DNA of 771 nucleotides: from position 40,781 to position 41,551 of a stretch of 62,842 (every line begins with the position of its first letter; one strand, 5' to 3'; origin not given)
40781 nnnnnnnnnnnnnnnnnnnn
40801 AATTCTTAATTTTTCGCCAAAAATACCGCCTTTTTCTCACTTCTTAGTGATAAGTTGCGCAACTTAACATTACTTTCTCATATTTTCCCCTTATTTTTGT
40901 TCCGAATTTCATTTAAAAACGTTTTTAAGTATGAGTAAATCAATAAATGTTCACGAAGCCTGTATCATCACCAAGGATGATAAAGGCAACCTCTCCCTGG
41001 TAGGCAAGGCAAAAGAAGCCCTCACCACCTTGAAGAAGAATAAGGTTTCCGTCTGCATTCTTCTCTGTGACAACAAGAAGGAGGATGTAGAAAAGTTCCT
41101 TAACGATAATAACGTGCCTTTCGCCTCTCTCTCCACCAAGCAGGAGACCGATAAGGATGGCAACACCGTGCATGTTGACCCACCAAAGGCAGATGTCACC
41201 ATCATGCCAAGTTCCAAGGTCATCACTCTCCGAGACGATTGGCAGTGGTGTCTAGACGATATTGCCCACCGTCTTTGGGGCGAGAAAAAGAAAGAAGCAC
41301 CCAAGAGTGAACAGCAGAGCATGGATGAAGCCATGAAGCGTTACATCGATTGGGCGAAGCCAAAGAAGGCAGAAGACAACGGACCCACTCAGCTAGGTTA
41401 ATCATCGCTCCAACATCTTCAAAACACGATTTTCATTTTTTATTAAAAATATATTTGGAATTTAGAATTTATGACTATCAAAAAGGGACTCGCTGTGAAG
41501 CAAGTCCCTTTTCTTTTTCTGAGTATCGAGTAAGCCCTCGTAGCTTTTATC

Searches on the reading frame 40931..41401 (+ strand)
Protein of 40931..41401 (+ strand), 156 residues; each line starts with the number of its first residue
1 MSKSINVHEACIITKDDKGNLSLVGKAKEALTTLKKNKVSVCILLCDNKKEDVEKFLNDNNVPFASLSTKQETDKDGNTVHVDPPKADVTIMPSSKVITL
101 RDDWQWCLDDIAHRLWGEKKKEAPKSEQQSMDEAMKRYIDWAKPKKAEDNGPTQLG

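Call 9: search_protein_families(library=pfam, proteins=[window:40931-41401:+], max_evalue=0.01)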
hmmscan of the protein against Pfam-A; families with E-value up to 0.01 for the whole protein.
window:40931-41401:+ (156 aa): 0 families

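Call 20: search_protein_families(library=phrogs, proteins=[window:40931-41401:+], max_evalue=0.01)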
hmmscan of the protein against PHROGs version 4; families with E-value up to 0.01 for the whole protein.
window:40931-41401:+ (156 aa): 1 family
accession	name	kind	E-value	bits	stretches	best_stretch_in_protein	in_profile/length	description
phrog_12164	-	unknown function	0.0072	17.2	0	34-76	85-127/182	-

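Call 56: search_protein_families(library=ncbifam, proteins=[window:40931-41401:+], max_evalue=0.1)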
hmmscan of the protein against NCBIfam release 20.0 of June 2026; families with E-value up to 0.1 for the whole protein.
window:40931-41401:+ (156 aa): 0 families

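Call 99: search_protein_families(library=pfam, proteins=[window:40931-41401:+], max_evalue=10)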
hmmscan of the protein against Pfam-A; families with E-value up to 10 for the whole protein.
window:40931-41401:+ (156 aa): 3 families
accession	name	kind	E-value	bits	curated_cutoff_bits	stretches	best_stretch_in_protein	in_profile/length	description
PF18877.6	SSSPR-51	-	0.1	12.9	27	1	70-82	33-45/48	SSSPR-51 domain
PF10553.14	MSV199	-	0.11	13.1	22.4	1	48-84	49-85/132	MSV199 domain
PF01939.22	NucS_C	-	0.17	12.3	24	1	14-77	50-116/124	Endonuclease NucS C-terminal domain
